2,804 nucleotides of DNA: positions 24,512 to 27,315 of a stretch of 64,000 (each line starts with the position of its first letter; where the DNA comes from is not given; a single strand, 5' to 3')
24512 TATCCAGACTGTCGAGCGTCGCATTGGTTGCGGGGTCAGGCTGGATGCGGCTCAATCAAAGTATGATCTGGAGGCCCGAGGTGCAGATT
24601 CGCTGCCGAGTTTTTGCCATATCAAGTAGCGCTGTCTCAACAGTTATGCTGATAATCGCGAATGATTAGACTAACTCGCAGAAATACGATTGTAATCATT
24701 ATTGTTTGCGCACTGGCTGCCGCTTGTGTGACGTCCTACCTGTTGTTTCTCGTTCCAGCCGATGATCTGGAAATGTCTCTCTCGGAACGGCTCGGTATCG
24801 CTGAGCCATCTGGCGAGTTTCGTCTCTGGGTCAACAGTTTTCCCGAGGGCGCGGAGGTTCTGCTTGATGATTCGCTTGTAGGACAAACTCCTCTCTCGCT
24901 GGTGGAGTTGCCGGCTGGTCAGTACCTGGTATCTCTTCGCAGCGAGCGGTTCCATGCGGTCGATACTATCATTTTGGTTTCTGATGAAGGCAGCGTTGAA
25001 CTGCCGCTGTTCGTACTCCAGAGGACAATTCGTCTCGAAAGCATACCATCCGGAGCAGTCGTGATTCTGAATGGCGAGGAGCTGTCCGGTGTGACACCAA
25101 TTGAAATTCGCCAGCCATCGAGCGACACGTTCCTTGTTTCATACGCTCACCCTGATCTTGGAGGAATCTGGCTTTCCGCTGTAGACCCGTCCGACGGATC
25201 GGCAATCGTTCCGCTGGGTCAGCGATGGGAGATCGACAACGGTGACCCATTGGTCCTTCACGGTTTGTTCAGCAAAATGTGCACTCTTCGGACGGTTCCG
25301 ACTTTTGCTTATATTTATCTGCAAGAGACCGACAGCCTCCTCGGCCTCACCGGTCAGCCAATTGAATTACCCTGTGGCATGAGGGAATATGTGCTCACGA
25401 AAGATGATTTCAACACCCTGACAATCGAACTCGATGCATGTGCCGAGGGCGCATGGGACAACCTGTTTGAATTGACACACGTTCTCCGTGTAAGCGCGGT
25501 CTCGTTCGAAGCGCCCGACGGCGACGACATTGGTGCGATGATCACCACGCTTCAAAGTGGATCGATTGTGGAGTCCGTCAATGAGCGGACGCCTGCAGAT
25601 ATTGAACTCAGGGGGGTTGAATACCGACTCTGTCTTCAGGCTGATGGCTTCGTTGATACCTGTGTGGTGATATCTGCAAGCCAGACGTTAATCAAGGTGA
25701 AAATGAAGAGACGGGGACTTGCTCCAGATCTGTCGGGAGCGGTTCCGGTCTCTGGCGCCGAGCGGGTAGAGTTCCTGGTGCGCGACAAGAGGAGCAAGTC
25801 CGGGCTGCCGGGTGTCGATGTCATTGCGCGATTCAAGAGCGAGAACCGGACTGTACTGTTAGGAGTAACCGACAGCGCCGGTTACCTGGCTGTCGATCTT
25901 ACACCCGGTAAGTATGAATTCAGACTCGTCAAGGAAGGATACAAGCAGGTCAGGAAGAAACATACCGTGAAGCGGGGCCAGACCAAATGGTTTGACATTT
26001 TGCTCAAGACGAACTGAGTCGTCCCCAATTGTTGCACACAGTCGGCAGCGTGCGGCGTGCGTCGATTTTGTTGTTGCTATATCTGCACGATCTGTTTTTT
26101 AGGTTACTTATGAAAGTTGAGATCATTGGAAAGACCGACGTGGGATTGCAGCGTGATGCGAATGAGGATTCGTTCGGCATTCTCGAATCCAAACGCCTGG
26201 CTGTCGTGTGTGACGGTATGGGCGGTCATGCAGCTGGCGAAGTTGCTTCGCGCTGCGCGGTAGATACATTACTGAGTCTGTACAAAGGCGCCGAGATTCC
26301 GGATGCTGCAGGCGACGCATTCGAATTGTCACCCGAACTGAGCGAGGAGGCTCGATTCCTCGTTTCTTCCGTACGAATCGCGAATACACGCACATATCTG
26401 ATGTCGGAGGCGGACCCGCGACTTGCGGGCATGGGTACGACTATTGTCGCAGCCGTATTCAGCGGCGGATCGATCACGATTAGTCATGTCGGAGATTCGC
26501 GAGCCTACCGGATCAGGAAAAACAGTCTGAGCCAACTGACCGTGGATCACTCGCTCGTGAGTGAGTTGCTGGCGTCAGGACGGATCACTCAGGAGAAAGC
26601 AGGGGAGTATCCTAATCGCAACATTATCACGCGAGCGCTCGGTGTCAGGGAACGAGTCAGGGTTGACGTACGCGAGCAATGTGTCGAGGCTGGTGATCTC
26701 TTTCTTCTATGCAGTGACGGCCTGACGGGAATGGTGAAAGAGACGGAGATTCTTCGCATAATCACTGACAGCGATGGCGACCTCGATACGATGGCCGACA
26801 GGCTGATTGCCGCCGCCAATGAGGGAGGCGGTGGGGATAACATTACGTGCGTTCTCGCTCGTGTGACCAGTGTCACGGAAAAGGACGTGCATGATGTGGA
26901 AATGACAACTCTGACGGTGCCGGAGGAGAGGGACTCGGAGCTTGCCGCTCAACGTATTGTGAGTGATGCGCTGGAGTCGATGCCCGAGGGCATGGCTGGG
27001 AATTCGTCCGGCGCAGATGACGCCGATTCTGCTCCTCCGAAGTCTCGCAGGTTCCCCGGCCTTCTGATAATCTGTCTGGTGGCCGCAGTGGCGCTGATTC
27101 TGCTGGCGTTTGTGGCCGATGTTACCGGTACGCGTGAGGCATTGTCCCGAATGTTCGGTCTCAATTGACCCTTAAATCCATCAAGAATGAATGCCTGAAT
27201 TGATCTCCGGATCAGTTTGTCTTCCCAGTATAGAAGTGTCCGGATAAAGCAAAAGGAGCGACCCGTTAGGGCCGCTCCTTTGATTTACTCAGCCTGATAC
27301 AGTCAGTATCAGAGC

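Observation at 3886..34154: Candidate non-cellulosomal cohesin-dockerin surface-assembly system coupled to type IX secretion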

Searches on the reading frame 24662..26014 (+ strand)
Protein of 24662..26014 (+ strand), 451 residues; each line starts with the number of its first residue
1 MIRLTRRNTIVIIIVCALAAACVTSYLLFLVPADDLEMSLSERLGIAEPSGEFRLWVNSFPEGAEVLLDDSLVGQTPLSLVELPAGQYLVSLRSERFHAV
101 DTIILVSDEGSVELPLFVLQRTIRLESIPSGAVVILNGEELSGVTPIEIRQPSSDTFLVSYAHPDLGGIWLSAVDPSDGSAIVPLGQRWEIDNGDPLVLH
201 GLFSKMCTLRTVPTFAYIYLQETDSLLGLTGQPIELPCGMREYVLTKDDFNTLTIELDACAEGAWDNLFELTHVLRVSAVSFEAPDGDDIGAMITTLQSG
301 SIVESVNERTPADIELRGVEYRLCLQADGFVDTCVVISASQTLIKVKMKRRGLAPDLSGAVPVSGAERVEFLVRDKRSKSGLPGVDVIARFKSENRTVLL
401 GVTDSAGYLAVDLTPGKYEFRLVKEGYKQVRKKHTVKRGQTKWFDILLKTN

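Call 24: search_protein_families(library=pfam, proteins=[window:24662-26014:+], max_evalue=0.001)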
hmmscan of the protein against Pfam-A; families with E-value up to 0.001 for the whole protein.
window:24662-26014:+ (451 aa): 3 families
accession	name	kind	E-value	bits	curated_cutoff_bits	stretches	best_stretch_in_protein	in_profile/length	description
PF08308.17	PEGA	-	1.4e-26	92.7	20.8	2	55-112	4-61/71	PEGA domain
PF13620.12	CarboxypepD_reg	-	5e-08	33.6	32.3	1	373-448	6-81/82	Carboxypeptidase regulatory-like domain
PF13715.12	CarbopepD_reg_2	-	0.00017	22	32.2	1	373-450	5-78/88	CarboxypepD_reg-like domain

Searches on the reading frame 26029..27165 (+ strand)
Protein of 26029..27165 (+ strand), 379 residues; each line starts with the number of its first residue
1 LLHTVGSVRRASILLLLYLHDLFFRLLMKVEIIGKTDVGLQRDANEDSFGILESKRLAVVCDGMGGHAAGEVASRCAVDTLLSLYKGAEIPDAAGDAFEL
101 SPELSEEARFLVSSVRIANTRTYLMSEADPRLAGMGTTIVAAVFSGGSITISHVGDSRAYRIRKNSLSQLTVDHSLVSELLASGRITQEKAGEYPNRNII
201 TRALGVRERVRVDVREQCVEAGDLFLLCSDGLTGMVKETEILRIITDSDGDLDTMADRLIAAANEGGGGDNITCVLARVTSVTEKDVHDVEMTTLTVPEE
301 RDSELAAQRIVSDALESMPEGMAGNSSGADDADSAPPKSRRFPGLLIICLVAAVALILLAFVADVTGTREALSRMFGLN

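Call 24: search_protein_families(library=pfam, proteins=[window:26029-27165:+], max_evalue=0.001)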
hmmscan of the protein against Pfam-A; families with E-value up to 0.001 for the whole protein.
window:26029-27165:+ (379 aa): 3 families
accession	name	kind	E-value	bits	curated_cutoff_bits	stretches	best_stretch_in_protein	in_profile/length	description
PF13672.11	PP2C_2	-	2.2e-14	53.9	24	1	44-240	11-183/209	Protein phosphatase 2C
PF00481.26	PP2C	-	8.2e-08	32.7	20.3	1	54-272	33-255/255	Protein phosphatase 2C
PF07228.17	SpoIIE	-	3.1e-05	24.4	25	1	203-279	104-191/192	Stage II sporulation protein E (SpoIIE)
